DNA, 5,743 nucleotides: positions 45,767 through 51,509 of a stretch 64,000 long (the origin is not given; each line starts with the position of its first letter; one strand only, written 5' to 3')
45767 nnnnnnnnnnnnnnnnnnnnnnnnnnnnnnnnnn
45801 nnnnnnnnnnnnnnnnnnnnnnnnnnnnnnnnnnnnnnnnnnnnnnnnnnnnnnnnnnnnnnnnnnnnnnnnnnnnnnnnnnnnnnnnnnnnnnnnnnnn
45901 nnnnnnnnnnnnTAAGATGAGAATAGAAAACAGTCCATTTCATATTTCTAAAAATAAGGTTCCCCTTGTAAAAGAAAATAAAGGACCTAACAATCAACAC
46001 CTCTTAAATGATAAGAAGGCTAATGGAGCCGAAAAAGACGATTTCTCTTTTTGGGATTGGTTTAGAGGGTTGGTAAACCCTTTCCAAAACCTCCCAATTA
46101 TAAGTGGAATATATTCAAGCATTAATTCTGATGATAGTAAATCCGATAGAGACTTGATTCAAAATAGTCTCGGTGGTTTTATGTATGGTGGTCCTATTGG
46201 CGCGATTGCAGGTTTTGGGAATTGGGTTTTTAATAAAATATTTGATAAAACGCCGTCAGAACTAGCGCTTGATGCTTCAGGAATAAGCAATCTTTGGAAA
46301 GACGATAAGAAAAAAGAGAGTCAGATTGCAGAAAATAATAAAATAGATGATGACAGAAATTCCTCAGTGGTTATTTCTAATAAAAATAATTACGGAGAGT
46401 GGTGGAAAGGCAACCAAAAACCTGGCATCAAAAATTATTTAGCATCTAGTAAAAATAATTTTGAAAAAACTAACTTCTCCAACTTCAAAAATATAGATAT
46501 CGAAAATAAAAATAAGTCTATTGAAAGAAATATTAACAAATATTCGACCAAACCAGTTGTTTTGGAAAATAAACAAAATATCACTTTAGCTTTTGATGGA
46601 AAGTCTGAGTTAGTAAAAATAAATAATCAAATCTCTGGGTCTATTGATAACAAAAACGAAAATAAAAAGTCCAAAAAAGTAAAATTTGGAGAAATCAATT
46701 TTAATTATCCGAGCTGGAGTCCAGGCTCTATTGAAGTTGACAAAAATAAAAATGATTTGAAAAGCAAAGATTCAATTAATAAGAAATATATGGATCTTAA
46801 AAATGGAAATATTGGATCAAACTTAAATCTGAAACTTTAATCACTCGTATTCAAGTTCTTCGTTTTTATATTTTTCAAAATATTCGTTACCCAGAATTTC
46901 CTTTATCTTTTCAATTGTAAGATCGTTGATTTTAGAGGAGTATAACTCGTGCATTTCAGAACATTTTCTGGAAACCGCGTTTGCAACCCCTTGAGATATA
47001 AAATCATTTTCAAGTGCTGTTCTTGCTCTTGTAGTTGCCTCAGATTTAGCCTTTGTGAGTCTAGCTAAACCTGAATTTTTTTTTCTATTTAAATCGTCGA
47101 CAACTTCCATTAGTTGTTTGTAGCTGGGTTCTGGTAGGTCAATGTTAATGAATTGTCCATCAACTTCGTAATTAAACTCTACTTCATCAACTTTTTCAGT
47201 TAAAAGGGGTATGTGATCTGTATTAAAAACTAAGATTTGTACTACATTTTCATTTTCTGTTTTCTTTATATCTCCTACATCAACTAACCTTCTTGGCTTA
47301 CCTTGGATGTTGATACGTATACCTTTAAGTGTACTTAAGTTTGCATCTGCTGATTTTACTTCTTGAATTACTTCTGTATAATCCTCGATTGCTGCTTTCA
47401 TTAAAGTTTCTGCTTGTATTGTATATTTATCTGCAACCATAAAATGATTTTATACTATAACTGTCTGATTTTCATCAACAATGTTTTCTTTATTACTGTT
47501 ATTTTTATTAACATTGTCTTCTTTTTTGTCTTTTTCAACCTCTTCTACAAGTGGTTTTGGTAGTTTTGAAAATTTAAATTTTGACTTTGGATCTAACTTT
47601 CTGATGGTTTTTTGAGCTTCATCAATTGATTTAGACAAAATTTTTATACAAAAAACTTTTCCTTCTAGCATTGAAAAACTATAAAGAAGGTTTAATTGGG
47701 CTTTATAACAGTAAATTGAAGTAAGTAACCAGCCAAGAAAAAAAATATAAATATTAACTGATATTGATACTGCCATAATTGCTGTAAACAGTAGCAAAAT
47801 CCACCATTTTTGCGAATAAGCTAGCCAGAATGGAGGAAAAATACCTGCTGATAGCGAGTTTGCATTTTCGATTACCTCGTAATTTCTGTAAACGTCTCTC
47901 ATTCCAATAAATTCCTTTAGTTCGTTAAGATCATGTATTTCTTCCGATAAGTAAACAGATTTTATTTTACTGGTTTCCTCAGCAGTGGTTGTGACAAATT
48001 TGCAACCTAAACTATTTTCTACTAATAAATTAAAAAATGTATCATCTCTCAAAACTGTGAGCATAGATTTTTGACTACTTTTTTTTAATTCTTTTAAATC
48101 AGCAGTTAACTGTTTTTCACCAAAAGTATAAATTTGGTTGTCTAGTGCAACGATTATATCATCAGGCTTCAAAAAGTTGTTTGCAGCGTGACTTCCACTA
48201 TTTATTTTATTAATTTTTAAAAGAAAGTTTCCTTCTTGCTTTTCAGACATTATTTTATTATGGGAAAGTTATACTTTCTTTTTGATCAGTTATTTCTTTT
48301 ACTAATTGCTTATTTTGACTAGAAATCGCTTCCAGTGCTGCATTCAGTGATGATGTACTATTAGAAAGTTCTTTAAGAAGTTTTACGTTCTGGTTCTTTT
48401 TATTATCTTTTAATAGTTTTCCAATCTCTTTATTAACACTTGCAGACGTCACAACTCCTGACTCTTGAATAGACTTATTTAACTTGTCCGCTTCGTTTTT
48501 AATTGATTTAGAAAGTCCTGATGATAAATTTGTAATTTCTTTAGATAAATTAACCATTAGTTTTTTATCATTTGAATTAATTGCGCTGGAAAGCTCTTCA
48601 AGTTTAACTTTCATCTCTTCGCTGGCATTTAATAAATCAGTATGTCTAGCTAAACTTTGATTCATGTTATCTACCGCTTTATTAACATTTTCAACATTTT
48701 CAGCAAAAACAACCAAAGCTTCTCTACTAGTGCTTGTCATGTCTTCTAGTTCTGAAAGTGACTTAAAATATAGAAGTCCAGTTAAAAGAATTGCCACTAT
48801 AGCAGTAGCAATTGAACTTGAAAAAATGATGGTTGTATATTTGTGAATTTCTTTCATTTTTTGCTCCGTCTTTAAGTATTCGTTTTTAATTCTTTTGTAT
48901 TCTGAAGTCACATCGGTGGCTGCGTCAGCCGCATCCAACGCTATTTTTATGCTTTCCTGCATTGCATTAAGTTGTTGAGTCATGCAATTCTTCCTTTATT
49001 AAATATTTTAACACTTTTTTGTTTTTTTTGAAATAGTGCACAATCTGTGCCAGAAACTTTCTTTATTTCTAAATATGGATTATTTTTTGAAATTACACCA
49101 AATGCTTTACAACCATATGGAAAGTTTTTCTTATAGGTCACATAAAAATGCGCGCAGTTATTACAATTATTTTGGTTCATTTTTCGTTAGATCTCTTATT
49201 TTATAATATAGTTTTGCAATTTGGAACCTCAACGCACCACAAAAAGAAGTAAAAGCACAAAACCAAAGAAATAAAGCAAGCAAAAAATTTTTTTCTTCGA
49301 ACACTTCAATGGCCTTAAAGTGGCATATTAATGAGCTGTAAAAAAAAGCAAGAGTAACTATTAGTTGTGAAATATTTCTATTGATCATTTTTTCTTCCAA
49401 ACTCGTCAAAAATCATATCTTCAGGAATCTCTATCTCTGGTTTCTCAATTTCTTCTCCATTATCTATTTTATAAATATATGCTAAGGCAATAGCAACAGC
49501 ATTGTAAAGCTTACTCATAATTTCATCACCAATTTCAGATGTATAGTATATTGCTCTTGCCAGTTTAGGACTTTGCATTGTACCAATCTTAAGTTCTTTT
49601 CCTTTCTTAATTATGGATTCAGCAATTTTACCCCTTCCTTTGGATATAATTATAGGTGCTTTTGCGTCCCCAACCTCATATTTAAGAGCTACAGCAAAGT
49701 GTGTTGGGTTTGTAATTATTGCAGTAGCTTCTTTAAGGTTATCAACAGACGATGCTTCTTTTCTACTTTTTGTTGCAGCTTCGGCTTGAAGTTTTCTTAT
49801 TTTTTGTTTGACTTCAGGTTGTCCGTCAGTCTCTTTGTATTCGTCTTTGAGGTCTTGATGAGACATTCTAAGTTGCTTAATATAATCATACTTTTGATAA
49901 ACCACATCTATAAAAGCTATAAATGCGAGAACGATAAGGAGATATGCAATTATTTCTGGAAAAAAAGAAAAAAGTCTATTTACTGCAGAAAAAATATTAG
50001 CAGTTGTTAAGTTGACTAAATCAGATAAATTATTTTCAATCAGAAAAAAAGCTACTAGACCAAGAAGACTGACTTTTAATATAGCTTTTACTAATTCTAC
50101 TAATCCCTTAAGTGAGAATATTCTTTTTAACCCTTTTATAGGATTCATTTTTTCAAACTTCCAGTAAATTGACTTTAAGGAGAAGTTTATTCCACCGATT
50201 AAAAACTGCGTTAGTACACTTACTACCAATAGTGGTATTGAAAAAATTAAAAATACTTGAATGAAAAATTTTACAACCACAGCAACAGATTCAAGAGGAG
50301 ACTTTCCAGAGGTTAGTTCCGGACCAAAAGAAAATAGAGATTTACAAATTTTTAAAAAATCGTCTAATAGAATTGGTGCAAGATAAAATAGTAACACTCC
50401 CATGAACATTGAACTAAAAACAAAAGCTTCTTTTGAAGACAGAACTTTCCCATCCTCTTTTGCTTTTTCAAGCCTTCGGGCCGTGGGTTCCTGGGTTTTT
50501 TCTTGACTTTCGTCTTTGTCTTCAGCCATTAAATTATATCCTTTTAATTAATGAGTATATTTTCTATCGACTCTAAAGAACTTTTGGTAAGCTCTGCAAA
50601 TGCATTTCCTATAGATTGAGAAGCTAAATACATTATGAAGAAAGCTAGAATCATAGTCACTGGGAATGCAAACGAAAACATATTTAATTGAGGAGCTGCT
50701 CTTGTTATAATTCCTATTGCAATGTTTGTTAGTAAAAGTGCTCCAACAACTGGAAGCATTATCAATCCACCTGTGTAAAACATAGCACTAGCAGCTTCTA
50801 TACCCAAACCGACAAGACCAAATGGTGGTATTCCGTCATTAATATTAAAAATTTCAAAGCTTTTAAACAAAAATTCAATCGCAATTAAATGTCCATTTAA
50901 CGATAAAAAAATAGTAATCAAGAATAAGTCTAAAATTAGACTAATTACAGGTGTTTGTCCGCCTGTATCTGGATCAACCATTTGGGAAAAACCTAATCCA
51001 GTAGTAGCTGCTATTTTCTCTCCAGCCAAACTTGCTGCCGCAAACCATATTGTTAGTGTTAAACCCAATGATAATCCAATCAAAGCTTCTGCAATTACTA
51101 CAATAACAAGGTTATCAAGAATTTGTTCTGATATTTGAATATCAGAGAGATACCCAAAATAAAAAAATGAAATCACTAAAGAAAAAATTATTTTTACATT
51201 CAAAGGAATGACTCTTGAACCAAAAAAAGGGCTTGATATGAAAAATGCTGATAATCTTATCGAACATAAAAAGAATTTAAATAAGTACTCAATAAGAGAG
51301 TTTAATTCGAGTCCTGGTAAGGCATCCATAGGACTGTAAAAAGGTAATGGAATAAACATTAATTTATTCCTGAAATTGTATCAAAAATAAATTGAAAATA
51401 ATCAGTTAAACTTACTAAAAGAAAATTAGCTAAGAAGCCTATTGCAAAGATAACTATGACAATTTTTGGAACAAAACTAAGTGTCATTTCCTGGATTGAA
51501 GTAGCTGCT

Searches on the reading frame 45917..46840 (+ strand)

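Call 9: search_protein_families(library=pfam, proteins=[window:45917-46840:+], max_evalue=0.001)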
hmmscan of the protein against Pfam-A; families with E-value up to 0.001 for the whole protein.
window:45917-46840:+ (307 aa): 0 families

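Call 49: search_protein_families(library=pfam, proteins=[window:45917-46840:+], max_evalue=1)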
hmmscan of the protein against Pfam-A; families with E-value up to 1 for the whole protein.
window:45917-46840:+ (307 aa): 1 family
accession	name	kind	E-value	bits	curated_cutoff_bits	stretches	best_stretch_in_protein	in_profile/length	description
PF25049.1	OB_HELZ2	-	0.18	12.1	29.3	0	194-238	25-69/90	3'-5' exoribonuclease HELZ2, OB-fold domain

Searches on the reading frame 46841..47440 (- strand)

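Call 9: search_protein_families(library=pfam, proteins=[window:46841-47440:-], max_evalue=0.001)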
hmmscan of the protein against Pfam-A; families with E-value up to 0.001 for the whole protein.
window:46841-47440:- (199 aa): 1 family
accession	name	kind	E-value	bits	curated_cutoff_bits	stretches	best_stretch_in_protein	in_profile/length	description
PF01765.24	RRF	-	6.3e-12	46.1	29.7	1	25-183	5-164/164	Ribosome recycling factor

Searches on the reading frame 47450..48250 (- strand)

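Call 9: search_protein_families(library=pfam, proteins=[window:47450-48250:-], max_evalue=0.001)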
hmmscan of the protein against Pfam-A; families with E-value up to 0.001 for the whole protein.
window:47450-48250:- (266 aa): 1 family
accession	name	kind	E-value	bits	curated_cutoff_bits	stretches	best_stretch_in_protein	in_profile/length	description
PF10947.13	DUF2628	-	0.00082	20.2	23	0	127-169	19-61/93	Protein of unknown function (DUF2628)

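Call 49: search_protein_families(library=pfam, proteins=[window:47450-48250:-], max_evalue=1)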
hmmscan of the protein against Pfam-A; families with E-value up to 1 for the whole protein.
window:47450-48250:- (266 aa): 2 families
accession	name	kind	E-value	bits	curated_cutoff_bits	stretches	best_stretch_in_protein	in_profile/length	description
PF10947.13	DUF2628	-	0.00082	20.2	23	1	127-169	19-61/93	Protein of unknown function (DUF2628)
PF09759.15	Atx10homo_assoc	-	0.043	14.2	28.9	1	196-230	47-81/99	Spinocerebellar ataxia type 10 protein domain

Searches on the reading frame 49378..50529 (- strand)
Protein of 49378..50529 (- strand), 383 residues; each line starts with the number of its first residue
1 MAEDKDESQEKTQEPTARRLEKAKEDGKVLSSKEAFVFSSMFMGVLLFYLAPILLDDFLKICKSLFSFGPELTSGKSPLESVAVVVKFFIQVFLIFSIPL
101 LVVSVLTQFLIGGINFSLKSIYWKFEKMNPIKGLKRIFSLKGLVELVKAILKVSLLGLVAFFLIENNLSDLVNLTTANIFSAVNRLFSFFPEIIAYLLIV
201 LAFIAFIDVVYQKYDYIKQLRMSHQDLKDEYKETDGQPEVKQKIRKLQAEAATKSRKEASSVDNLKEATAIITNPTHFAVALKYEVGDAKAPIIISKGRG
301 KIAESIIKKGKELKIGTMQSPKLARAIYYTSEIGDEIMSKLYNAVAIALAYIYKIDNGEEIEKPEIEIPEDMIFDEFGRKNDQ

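Call 9: search_protein_families(library=pfam, proteins=[window:49378-50529:-], max_evalue=0.001)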
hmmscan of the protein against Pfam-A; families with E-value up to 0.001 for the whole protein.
window:49378-50529:- (383 aa): 1 family
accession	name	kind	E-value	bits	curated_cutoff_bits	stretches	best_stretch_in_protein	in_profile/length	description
PF01312.24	Bac_export_2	-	3.4e-101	339.2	24.4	1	9-352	1-335/335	FlhB HrpN YscU SpaS Family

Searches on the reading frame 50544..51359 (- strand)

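Call 9: search_protein_families(library=pfam, proteins=[window:50544-51359:-], max_evalue=0.001)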
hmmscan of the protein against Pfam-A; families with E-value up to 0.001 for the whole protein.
window:50544-51359:- (271 aa): 1 family
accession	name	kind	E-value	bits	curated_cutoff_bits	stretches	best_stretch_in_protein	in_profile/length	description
PF01311.25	Bac_export_1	-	7.9e-59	199.5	27.8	1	27-259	2-228/230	Bacterial export proteins, family 1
